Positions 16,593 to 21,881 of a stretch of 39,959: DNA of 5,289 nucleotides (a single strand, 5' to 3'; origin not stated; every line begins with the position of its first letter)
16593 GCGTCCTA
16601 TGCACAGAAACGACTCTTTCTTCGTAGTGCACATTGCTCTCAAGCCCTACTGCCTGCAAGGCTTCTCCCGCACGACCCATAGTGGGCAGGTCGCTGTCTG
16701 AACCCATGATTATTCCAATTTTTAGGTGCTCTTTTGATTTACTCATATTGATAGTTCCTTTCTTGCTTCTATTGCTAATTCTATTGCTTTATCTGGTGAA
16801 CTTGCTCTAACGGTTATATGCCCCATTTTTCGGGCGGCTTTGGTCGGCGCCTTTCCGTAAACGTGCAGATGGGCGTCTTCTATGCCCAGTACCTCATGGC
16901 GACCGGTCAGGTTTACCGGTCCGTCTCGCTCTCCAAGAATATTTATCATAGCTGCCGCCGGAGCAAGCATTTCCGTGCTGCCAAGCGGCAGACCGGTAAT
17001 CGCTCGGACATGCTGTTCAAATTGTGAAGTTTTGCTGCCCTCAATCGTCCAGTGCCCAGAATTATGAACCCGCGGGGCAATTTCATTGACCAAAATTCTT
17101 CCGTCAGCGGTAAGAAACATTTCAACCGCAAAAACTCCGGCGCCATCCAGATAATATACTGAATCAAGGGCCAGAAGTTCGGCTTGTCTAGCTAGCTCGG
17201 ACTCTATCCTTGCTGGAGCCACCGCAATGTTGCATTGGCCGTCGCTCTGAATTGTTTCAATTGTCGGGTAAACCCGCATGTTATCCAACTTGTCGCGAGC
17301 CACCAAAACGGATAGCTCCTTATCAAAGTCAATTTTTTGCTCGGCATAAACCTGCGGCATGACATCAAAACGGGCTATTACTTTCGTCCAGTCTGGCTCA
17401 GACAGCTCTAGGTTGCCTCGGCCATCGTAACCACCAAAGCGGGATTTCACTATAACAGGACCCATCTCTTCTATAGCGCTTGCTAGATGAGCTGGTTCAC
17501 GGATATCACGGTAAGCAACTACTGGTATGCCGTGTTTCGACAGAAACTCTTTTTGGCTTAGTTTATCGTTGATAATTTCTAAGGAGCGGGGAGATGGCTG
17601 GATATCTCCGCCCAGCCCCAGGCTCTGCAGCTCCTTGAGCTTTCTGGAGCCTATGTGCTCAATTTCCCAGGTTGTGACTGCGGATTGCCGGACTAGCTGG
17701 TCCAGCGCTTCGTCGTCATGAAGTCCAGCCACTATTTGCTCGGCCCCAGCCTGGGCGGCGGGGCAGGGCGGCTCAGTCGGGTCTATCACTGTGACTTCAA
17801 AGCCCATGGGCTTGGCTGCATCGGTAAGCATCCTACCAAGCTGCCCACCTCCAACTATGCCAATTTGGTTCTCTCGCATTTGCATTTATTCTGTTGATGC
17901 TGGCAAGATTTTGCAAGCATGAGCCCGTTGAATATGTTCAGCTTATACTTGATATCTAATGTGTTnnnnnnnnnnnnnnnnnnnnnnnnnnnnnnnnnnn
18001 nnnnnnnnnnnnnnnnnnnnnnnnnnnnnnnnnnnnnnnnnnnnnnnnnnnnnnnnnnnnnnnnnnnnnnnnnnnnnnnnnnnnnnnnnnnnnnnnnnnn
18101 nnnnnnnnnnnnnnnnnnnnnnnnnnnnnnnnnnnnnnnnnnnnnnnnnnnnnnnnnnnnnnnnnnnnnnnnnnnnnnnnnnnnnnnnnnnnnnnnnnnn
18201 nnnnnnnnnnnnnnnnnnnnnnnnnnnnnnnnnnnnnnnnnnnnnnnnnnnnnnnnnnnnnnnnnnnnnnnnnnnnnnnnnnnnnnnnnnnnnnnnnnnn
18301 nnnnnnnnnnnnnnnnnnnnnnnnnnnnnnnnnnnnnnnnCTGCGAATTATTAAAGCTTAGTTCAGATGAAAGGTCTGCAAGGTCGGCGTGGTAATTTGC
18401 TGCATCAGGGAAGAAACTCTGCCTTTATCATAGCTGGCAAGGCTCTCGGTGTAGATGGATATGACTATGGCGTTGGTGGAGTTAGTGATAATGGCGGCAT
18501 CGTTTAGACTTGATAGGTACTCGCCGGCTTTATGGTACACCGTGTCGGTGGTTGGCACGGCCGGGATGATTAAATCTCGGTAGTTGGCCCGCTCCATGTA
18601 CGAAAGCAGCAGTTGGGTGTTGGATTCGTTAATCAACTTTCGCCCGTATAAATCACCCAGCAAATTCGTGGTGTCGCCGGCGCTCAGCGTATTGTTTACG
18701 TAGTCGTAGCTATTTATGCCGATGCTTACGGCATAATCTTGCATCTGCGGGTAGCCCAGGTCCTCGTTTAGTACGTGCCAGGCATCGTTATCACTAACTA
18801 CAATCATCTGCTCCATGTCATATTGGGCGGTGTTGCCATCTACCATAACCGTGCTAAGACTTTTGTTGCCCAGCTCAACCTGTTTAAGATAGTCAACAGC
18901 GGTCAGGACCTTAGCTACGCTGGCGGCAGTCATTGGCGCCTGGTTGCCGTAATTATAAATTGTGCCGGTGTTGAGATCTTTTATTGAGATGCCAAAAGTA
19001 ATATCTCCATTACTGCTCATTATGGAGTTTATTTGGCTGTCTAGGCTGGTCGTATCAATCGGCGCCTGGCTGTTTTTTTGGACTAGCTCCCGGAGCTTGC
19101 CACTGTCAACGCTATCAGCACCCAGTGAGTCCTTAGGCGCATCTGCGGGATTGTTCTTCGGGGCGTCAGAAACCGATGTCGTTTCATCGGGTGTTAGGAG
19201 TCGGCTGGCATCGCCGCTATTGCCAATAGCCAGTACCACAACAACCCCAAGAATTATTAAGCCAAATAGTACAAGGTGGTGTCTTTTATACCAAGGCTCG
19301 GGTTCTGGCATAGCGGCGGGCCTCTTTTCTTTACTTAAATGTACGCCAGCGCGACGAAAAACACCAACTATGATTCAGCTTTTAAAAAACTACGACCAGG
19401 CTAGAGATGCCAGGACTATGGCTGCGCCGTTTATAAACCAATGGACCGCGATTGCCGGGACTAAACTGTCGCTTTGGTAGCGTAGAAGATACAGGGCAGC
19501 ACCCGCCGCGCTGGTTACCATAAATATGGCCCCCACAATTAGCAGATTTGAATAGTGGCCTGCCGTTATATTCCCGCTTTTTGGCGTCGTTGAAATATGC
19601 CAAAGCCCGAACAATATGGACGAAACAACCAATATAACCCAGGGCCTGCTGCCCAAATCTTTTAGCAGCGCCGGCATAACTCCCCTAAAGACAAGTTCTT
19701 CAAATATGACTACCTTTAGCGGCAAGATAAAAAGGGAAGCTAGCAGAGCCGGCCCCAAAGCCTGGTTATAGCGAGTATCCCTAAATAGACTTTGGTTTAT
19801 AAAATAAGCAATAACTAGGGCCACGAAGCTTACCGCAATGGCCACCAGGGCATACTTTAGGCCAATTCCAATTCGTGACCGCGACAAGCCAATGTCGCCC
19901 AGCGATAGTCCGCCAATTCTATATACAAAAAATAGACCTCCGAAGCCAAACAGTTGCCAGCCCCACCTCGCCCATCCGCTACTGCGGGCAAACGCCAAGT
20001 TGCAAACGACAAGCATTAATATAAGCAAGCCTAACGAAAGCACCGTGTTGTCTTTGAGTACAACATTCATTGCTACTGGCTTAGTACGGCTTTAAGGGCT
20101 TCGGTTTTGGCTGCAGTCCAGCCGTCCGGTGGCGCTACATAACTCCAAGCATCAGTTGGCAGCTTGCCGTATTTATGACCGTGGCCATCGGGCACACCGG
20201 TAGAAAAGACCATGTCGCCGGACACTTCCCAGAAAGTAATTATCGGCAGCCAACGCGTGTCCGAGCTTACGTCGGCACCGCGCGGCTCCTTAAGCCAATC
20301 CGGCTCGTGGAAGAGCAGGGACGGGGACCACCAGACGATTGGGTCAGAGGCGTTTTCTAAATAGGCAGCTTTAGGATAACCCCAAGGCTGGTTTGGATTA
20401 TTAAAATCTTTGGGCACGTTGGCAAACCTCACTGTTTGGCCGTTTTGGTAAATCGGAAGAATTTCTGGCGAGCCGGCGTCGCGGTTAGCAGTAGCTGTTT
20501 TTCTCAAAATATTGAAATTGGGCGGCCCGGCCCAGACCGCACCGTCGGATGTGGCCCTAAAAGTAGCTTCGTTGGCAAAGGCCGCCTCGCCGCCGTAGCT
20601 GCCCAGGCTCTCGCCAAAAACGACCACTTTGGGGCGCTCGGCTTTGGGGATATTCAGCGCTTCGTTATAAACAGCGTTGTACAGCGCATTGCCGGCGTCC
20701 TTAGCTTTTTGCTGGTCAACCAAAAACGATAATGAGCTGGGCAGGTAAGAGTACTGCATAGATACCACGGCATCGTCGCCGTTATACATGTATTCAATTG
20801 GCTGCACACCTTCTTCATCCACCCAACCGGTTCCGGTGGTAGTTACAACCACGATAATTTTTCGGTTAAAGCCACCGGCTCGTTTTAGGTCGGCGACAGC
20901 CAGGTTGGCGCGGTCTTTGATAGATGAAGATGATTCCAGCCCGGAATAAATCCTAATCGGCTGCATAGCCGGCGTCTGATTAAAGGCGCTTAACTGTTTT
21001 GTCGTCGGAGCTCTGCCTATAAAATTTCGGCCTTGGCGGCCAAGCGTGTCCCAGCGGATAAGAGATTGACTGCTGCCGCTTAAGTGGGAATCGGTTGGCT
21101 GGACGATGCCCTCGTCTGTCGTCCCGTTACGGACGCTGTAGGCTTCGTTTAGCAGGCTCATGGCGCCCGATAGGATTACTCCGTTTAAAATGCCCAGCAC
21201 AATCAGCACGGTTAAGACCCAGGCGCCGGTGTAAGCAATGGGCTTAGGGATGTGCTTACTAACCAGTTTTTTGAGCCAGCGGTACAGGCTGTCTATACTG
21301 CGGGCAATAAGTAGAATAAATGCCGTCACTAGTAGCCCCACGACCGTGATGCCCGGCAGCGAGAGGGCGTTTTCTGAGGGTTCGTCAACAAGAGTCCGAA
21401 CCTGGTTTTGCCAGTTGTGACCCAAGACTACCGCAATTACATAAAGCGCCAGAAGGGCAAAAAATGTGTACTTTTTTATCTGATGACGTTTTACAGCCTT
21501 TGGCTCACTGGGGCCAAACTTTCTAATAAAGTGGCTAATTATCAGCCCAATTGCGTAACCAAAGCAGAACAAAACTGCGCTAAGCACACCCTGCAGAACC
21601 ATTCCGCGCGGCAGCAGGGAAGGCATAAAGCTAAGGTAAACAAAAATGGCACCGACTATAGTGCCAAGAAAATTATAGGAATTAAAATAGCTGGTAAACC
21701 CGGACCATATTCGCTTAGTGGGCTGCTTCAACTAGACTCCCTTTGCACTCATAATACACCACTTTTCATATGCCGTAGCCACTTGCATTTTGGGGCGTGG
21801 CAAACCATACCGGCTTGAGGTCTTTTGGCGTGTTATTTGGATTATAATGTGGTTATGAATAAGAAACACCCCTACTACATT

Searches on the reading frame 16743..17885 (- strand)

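Call 5: search_protein_families(library=pfam, proteins=[window:16743-17885:-], max_evalue=0.01)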
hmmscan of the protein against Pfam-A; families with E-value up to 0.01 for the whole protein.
window:16743-17885:- (380 aa): 9 families
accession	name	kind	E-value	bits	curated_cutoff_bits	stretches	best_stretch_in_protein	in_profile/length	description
PF02222.28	ATP-grasp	-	1e-51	175.6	27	1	114-289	2-179/179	ATP-grasp domain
PF22660.2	RS_preATP-grasp-like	-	7.3e-22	78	27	1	7-105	3-97/98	Ribonucleotide synthetase preATP-grasp domain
PF17769.7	PurK_C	-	1.5e-17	63.4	22.6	1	311-368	1-54/56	Phosphoribosylaminoimidazole carboxylase C-terminal domain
PF13478.12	XdhC_C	-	6.2e-06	27.2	29.7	1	10-82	3-79/125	XdhC Rossmann domain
PF02826.25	2-Hacid_dh_C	-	0.00016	21.6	25.1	1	3-47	34-79/178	D-isomer specific 2-hydroxyacid dehydrogenase, NAD binding domain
PF02786.22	CPSase_L_D2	-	0.00032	20.7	19.8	1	107-276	1-183/211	Carbamoyl-phosphate synthase L chain, ATP binding domain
PF07478.18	Dala_Dala_lig_C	-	0.002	18.1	24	1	214-270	118-173/204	D-ala D-ala ligase C-terminus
PF21244.3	PurT_C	-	0.0049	16.8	26.7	1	324-376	15-66/68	PurT, C-terminal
PF02737.24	3HCDH_N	-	0.0057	17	22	0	7-71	1-65/180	3-hydroxyacyl-CoA dehydrogenase, NAD binding domain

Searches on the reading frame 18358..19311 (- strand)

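Call 97: search_protein_families(library=pfam, proteins=[window:18358-19311:-], max_evalue=0.001)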
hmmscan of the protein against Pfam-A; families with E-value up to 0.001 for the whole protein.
window:18358-19311:- (317 aa): 2 families
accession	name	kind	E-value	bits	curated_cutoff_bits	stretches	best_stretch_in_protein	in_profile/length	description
PF13354.11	Beta-lactamase2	-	2.1e-25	89.8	22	1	107-288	1-214/214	Beta-lactamase enzyme family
PF02113.21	Peptidase_S13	-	0.0007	18.9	22.8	1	105-172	18-86/444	D-Ala-D-Ala carboxypeptidase 3 (S13) family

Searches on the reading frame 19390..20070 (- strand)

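Call 97: search_protein_families(library=pfam, proteins=[window:19390-20070:-], max_evalue=0.001)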
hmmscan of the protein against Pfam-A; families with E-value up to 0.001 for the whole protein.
window:19390-20070:- (226 aa): 1 family
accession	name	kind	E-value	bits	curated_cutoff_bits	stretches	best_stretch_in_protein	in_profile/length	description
PF02517.21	Rce1-like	-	4.2e-17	62.6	22.4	1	109-215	4-92/93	Type II CAAX prenyl endopeptidase Rce1-like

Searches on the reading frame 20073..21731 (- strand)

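Call 97: search_protein_families(library=pfam, proteins=[window:20073-21731:-], max_evalue=0.001)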
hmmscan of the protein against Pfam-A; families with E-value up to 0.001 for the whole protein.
window:20073-21731:- (552 aa): 2 families
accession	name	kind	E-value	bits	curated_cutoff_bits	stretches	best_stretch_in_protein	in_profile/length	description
PF10081.15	Abhydrolase_9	-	3.9e-119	397.4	26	1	259-546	1-288/288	Alpha/beta-hydrolase family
PF15420.11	Abhydrolase_9_N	-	2.9e-58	197.8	27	1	37-242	3-208/208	Alpha/beta-hydrolase family N-terminus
